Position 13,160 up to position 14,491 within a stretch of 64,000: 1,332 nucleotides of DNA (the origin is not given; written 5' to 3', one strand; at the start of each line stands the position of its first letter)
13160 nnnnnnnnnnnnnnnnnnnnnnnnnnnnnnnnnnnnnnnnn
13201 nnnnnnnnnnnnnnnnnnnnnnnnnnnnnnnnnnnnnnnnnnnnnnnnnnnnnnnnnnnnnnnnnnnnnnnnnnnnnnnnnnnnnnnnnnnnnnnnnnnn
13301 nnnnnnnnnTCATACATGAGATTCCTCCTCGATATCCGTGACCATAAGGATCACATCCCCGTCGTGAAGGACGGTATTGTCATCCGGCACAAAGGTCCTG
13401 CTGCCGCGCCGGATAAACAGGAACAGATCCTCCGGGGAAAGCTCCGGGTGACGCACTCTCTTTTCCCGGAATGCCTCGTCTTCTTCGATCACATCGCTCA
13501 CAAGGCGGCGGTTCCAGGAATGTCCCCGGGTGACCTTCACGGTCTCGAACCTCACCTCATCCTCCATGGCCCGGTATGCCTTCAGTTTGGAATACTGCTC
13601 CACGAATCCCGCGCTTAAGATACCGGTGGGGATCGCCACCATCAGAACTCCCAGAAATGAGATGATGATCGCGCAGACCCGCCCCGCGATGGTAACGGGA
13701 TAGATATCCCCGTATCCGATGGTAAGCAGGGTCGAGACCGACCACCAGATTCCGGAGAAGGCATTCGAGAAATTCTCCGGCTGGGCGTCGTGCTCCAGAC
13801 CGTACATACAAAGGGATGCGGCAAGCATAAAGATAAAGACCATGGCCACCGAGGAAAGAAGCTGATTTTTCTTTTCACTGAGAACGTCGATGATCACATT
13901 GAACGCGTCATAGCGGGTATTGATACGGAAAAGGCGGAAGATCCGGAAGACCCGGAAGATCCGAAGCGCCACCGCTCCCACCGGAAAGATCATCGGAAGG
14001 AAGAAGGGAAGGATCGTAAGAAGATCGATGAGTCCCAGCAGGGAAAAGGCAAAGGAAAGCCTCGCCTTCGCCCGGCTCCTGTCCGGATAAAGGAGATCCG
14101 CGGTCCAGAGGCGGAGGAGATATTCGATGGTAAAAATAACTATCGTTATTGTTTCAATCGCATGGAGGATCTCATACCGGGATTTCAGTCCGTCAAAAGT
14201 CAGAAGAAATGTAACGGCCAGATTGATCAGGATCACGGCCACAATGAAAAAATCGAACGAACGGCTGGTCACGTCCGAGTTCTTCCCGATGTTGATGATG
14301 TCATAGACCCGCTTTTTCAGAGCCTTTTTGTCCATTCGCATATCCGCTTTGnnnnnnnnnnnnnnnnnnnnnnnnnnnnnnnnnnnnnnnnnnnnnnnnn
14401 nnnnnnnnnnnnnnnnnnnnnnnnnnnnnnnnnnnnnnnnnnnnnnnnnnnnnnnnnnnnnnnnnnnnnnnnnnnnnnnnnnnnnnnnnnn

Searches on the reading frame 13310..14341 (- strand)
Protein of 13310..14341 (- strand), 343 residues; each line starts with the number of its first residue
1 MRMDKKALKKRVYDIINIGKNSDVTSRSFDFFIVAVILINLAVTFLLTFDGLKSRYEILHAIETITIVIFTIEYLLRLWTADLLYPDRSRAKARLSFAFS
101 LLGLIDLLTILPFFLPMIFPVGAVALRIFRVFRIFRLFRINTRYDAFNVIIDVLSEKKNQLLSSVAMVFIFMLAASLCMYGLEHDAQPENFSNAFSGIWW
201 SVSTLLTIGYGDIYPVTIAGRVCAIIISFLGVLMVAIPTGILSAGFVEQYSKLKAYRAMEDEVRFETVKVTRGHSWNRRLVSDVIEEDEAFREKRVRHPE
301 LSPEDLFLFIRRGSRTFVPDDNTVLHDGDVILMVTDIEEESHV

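Call 32: search_protein_families(library=pfam, proteins=[window:13310-14341:-], max_evalue=0.0001)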
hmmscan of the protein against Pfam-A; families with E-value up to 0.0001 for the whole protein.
window:13310-14341:- (343 aa): 2 families
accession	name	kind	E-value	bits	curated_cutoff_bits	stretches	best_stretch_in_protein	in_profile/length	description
PF00520.37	Ion_trans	-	5.5e-33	114.6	25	1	27-252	2-239/241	Ion transport protein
PF07885.22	Ion_trans_2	-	1.8e-15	57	22.5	1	168-242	2-73/79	Ion channel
